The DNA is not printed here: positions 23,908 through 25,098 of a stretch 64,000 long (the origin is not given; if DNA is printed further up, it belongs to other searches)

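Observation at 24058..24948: NapH-like membrane polyferredoxin without a NapA/NapG partner, embedded among multihaem cytochromes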

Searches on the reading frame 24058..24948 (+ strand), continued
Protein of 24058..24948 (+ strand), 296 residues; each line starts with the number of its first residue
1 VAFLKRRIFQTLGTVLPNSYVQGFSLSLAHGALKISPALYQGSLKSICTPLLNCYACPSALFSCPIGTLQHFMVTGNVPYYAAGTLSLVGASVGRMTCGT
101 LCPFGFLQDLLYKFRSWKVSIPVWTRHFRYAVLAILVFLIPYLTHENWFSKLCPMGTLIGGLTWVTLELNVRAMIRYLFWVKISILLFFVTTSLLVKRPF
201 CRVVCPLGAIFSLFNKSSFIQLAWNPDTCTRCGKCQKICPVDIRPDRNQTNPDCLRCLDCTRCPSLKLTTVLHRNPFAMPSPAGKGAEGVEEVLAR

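Call 45: find_encoding_contigs(protein=P0130, flank=10000, max_places=1)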
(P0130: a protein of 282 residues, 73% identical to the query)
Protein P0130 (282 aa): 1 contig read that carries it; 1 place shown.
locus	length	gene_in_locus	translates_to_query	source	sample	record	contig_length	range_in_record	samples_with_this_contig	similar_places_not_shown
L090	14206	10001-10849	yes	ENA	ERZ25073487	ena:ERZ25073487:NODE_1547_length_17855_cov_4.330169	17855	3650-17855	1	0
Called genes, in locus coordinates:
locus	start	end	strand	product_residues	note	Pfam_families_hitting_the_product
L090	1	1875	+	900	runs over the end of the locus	PF00675:Peptidase_M16, PF05193:Peptidase_M16_C, PF00675:Peptidase_M16 (weak), PF05193:Peptidase_M16_C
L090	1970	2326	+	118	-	-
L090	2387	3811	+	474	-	PF05140:ResB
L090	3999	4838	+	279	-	PF01578:Cytochrom_C_asm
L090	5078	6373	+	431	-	PF14522:Cytochrome_C7 (faint), PF14537:Cytochrom_c3_2 (faint), PF22113:Mtrc-MtrF_II-IV_dom, PF09699:Paired_CXXCH_1, PF22113:Mtrc-MtrF_II-IV_dom, PF09699:Paired_CXXCH_1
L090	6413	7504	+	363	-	PF00578:AhpC-TSA, PF08534:Redoxin, PF12895:ANAPC3, PF23914:TPR_CcmH_CycH, PF25063:ARM_TT21_C (weak), PF09976:TPR_21 (weak), PF14559:TPR_19, PF13432:TPR_16, +15 more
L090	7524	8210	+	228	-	PF14522:Cytochrome_C7 (faint), PF09699:Paired_CXXCH_1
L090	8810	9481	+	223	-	-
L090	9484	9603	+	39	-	-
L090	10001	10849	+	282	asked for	PF12801:Fer4_5 (weak)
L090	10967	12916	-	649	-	PF00515:TPR_1 (weak), PF07719:TPR_2 (weak), PF13414:TPR_11, PF13424:TPR_12, PF13432:TPR_16, PF00515:TPR_1, PF07719:TPR_2, PF13414:TPR_11, +15 more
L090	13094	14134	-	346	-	PF04007:DUF354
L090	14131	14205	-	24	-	?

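Call 93: search_protein_representatives(protein=window:24058-24948:+)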
Query: 296 residues. Proteins with E-value up to 0.001 (for the whole library): 5200; up to 1e-10: 1301; up to 1e-30: 246. The best 150 are listed.
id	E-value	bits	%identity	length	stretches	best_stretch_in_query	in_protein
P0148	1.2e-91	323.8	59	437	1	35-270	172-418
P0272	5.9e-72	259.2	51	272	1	4-268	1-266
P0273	1.5e-65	238.2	44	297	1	36-282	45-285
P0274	1.6e-64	234.8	46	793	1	12-269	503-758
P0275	1.8e-64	234.6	47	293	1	35-272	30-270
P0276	3.2e-64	233.8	43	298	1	31-283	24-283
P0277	1.1e-62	228.8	46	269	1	30-268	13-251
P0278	3.0e-61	224.0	42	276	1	31-269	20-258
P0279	7.6e-61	222.7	45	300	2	48-268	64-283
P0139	9.9e-61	222.3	56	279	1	12-210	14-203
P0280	3.1e-60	220.7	43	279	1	36-271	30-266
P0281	7.1e-59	216.3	43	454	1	37-269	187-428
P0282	3.6e-56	207.4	44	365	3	6-144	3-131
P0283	3.9e-56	207.3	45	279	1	36-265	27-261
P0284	8.6e-56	206.1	39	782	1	23-279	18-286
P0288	2.7e-55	204.5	44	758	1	36-263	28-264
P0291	1.9e-54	201.7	43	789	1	6-263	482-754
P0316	8.6e-49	183.1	40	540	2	115-261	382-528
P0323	7.2e-48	180.1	38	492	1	36-290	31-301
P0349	4.1e-44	167.8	40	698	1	20-265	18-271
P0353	2.4e-43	165.2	37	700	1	6-295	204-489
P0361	1.1e-42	163.1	37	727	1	5-288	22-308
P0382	1.3e-40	156.2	39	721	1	5-267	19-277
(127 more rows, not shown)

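Call 94: search_protein_families(library=pfam, proteins=[P0274, P0284, P0288, P0291, P0349, P0353, P0361, P0382, P0316, P0323], max_evalue=0.0001)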
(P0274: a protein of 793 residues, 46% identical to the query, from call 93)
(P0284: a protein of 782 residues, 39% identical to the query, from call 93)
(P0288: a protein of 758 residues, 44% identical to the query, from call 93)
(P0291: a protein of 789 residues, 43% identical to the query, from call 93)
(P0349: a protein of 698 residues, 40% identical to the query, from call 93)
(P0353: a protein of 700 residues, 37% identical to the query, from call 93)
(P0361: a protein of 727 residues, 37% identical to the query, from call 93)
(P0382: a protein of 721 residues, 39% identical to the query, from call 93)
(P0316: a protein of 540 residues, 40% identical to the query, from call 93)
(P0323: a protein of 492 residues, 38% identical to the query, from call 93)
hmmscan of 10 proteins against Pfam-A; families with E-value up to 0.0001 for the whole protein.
P0274 (793 aa): 18 families
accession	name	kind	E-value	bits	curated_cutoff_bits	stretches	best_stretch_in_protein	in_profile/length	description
PF07992.20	Pyr_redox_2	-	8.7e-32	111.1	26.1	1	113-402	2-291/291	Pyridine nucleotide-disulphide oxidoreductase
PF14691.11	Fer4_20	-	8e-17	61.5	25.8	1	11-98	30-111/113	Dihydroprymidine dehydrogenase domain II, 4Fe-4S cluster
PF13738.12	Pyr_redox_3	-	9.2e-15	55.1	30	1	231-311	152-245/305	Pyridine nucleotide-disulphide oxidoreductase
PF00070.33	Pyr_redox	-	3.1e-14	53.7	22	1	243-312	1-74/82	Pyridine nucleotide-disulphide oxidoreductase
PF12801.12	Fer4_5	-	9.9e-11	41.9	22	2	562-597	5-43/48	4Fe-4S binding domain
PF13450.12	NAD_binding_8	-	1.6e-10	41.6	21.9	1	116-151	1-36/68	NAD(P)-binding Rossmann-like domain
PF12831.13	FAD_oxidored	-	5.7e-09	36.2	27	1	114-151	2-39/416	FAD dependent oxidoreductase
PF01266.30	DAO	-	8.5e-09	35.8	27.9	1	113-146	1-34/353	FAD dependent oxidoreductase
PF01262.27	AlaDh_PNT_C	-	2.5e-07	30.8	23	0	243-275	30-62/214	Alanine dehydrogenase/PNT, C-terminal domain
PF03486.20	HI0933_like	-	1.2e-06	28.7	50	1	113-147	2-36/244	HI0933-like protein Rossmann domain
PF01946.23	Thi4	-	1.6e-06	28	26.2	1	113-172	19-77/235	Thi4 family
PF00890.30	FAD_binding_2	-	2.1e-06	27.6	20.4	1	114-148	2-36/414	FAD binding domain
PF01593.30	Amino_oxidase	-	3.5e-06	27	19.8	1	122-150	2-30/443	Flavin containing amine oxidoreductase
PF01134.28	GIDA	-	4.8e-06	26.3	22.1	0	113-145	1-33/391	Glucose inhibited division protein A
PF00291.31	PALP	-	1.9e-05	24.6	35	0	239-307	53-114/295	Pyridoxal-phosphate dependent enzyme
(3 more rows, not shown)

P0284 (782 aa): 9 families
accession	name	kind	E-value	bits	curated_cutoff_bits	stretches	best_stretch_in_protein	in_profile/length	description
PF07992.20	Pyr_redox_2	-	2.6e-34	119.4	26.1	1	386-683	2-291/291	Pyridine nucleotide-disulphide oxidoreductase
PF14691.11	Fer4_20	-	4.8e-20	71.9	25.8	1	290-367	30-108/113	Dihydroprymidine dehydrogenase domain II, 4Fe-4S cluster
PF13738.12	Pyr_redox_3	-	1.2e-12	48.1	30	1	473-667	127-305/305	Pyridine nucleotide-disulphide oxidoreductase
PF12801.12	Fer4_5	-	1.1e-09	38.5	22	1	79-118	8-47/48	4Fe-4S binding domain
PF13450.12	NAD_binding_8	-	1.8e-07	31.8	21.9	1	389-423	1-35/68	NAD(P)-binding Rossmann-like domain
PF00070.33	Pyr_redox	-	1.9e-07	32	22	0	518-587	2-74/82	Pyridine nucleotide-disulphide oxidoreductase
PF01946.23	Thi4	-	4.7e-07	29.7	26.2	1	385-445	18-77/235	Thi4 family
PF01266.30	DAO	-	4.9e-06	26.7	27.9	0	386-420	1-35/353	FAD dependent oxidoreductase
PF12831.13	FAD_oxidored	-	2.6e-05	24.1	27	0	387-429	2-44/416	FAD dependent oxidoreductase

P0288 (758 aa): 13 families
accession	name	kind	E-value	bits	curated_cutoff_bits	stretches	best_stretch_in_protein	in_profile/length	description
PF07992.20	Pyr_redox_2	-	1.6e-31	110.2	26.1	1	364-659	2-291/291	Pyridine nucleotide-disulphide oxidoreductase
PF14691.11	Fer4_20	-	5.2e-19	68.6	25.8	1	270-346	28-107/113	Dihydroprymidine dehydrogenase domain II, 4Fe-4S cluster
PF12801.12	Fer4_5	-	4.8e-16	58.9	22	1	69-114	3-48/48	4Fe-4S binding domain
PF00070.33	Pyr_redox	-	2.4e-11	44.4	22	1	495-561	2-71/82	Pyridine nucleotide-disulphide oxidoreductase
PF13450.12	NAD_binding_8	-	9.6e-10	39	21.9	1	367-400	1-34/68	NAD(P)-binding Rossmann-like domain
PF12831.13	FAD_oxidored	-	4.4e-09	36.6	27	1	365-404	2-41/416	FAD dependent oxidoreductase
PF13738.12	Pyr_redox_3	-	1e-08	35.3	30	1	491-546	163-219/305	Pyridine nucleotide-disulphide oxidoreductase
PF00890.30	FAD_binding_2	-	6.5e-08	32.6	20.4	1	367-402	4-39/414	FAD binding domain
PF01266.30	DAO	-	3.3e-07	30.6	27.9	0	365-398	2-35/353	FAD dependent oxidoreductase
PF01134.28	GIDA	-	2.5e-06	27.2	22.1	0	364-391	1-28/391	Glucose inhibited division protein A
PF03486.20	HI0933_like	-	1.8e-05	24.8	50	0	364-397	2-35/244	HI0933-like protein Rossmann domain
PF01593.30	Amino_oxidase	-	3.7e-05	23.6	19.8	0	373-399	2-28/443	Flavin containing amine oxidoreductase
PF13241.12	NAD_binding_7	-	9.4e-05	23.4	22.1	0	492-557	7-74/104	Putative NAD(P)-binding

P0291 (789 aa): 13 families
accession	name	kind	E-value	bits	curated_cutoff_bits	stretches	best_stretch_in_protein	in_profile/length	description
PF07992.20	Pyr_redox_2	-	5.2e-29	102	26.1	1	96-390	2-291/291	Pyridine nucleotide-disulphide oxidoreductase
PF14691.11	Fer4_20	-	1.1e-21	77.2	25.8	1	2-82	29-112/113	Dihydroprymidine dehydrogenase domain II, 4Fe-4S cluster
PF12801.12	Fer4_5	-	5.1e-13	49.2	22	1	565-597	10-41/48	4Fe-4S binding domain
PF13450.12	NAD_binding_8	-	1.6e-10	41.5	21.9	1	99-141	1-44/68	NAD(P)-binding Rossmann-like domain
PF13738.12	Pyr_redox_3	-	1.9e-10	41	30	0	222-374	162-305/305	Pyridine nucleotide-disulphide oxidoreductase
PF00070.33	Pyr_redox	-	1.4e-09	38.7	22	0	226-299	1-79/82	Pyridine nucleotide-disulphide oxidoreductase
PF12831.13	FAD_oxidored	-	1.3e-07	31.7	27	1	99-139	4-44/416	FAD dependent oxidoreductase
PF01266.30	DAO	-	7.5e-07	29.4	27.9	1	97-130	2-35/353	FAD dependent oxidoreductase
PF13241.12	NAD_binding_7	-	1.8e-06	28.9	22.1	0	223-262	6-44/104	Putative NAD(P)-binding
PF01262.27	AlaDh_PNT_C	-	3.1e-06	27.2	23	0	218-249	20-53/214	Alanine dehydrogenase/PNT, C-terminal domain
PF00890.30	FAD_binding_2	-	3.4e-06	26.9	20.4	1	98-144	3-49/414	FAD binding domain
PF01593.30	Amino_oxidase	-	4.1e-06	26.8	19.8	1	105-138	2-36/443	Flavin containing amine oxidoreductase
PF03486.20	HI0933_like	-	1.2e-05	25.3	50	0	96-131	2-37/244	HI0933-like protein Rossmann domain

P0349 (698 aa): 10 families
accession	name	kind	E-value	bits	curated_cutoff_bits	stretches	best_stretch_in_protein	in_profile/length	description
PF12801.12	Fer4_5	-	1.3e-16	60.7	22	1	80-117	5-41/48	4Fe-4S binding domain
PF00037.32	Fer4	-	3.1e-09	36.7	21.1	1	258-275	7-24/24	4Fe-4S binding domain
PF12838.12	Fer4_7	-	4.6e-09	37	27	1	259-279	2-22/52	4Fe-4S dicluster domain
PF00578.27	AhpC-TSA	-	5.6e-08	33.2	26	1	558-675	15-122/124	AhpC/TSA family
PF08534.16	Redoxin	-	2.5e-06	27.8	26.6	1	558-683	18-137/148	Redoxin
PF00085.26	Thioredoxin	-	3.5e-06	27.4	23.5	1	565-611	14-61/103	Thioredoxin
PF13484.11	Fer4_16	-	1.7e-05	25.9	30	1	258-306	1-48/66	4Fe-4S double cluster binding domain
PF13905.12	Thioredoxin_8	-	3.2e-05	24.6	27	0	568-673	1-93/94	Thioredoxin-like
PF13187.11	Fer4_9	-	4.7e-05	23.8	27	0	236-274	1-52/52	4Fe-4S dicluster domain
PF13746.11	Fer4_18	-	5.9e-05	23.7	27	0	234-270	58-96/114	4Fe-4S dicluster domain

P0353 (700 aa): 10 families
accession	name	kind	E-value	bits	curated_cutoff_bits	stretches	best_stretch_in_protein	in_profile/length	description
PF12801.12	Fer4_5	-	1.4e-18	67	22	2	271-304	10-42/48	4Fe-4S binding domain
PF00578.27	AhpC-TSA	-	5.3e-10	39.7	26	1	553-679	1-123/124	AhpC/TSA family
PF00037.32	Fer4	-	1.9e-09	37.4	21.1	1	443-460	7-24/24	4Fe-4S binding domain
PF08534.16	Redoxin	-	6.6e-09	36.2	26.6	1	553-684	2-135/148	Redoxin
PF12838.12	Fer4_7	-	1.4e-07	32.2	27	0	444-464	2-22/52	4Fe-4S dicluster domain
PF13905.12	Thioredoxin_8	-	1.7e-05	25.5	27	1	583-675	1-92/94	Thioredoxin-like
PF13187.11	Fer4_9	-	2.5e-05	24.6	27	0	442-459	35-52/52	4Fe-4S dicluster domain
PF13484.11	Fer4_16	-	2.8e-05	25.2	30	1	443-491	1-48/66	4Fe-4S double cluster binding domain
PF13237.11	Fer4_10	-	6.8e-05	23.1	25.5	0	415-455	2-53/53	4Fe-4S dicluster domain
PF25160.1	LdpA_Fe-S-bd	-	9e-05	22.6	27.6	0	394-435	9-41/49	LdpA Fe-S cluster-binding domain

P0361 (727 aa): 8 families
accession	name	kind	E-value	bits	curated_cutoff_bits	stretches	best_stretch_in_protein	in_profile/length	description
PF08534.16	Redoxin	-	8.1e-20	71.6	26.6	1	564-704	2-139/148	Redoxin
PF00578.27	AhpC-TSA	-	2.9e-17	63.2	26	2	564-696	1-123/124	AhpC/TSA family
PF12801.12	Fer4_5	-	6.4e-16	58.5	22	1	97-135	8-46/48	4Fe-4S binding domain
PF13905.12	Thioredoxin_8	-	4.8e-12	46.5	27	1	439-528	2-86/94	Thioredoxin-like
PF12838.12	Fer4_7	-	1.1e-06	29.5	27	0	273-293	2-22/52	4Fe-4S dicluster domain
PF13187.11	Fer4_9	-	1.8e-06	28.3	27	0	273-292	2-21/52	4Fe-4S dicluster domain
PF00037.32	Fer4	-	1.8e-06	27.9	21.1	1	272-289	7-24/24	4Fe-4S binding domain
PF25160.1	LdpA_Fe-S-bd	-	9.8e-06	25.7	27.6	0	267-289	22-44/49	LdpA Fe-S cluster-binding domain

P0382 (721 aa): 9 families
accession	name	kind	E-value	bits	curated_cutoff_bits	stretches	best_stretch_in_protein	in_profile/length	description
PF00578.27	AhpC-TSA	-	1.4e-21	77.2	26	1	571-702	1-123/124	AhpC/TSA family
PF08534.16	Redoxin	-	1.7e-19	70.5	26.6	1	571-712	2-143/148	Redoxin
PF12801.12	Fer4_5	-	3.5e-17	62.5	22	1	88-127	8-47/48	4Fe-4S binding domain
PF13905.12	Thioredoxin_8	-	2.3e-15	57.1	27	1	598-698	1-92/94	Thioredoxin-like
PF12838.12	Fer4_7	-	1.1e-08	35.8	27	1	263-284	2-23/52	4Fe-4S dicluster domain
PF00037.32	Fer4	-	9.2e-08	32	21.1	1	262-279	7-24/24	4Fe-4S binding domain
PF13187.11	Fer4_9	-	1.1e-06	29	27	0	263-289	2-28/52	4Fe-4S dicluster domain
PF14697.11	Fer4_21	-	1.3e-05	25.7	35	0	236-278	3-57/59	4Fe-4S dicluster domain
PF13237.11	Fer4_10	-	6.5e-05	23.2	25.5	0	234-274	2-53/53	4Fe-4S dicluster domain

P0316 (540 aa): 1 family
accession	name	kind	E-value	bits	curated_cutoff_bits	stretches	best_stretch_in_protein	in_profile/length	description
PF12801.12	Fer4_5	-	1.3e-10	41.5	22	2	195-231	8-44/48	4Fe-4S binding domain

P0323 (492 aa): 4 families
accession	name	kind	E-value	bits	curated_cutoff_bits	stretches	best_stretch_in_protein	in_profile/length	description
PF12801.12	Fer4_5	-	2.1e-13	50.4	22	1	82-115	11-43/48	4Fe-4S binding domain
PF00037.32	Fer4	-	3.6e-09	36.5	21.1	0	258-278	4-24/24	4Fe-4S binding domain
PF12838.12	Fer4_7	-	2.6e-07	31.4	27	0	262-292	2-35/52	4Fe-4S dicluster domain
PF13237.11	Fer4_10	-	6.9e-06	26.3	25.5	0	231-273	3-53/53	4Fe-4S dicluster domain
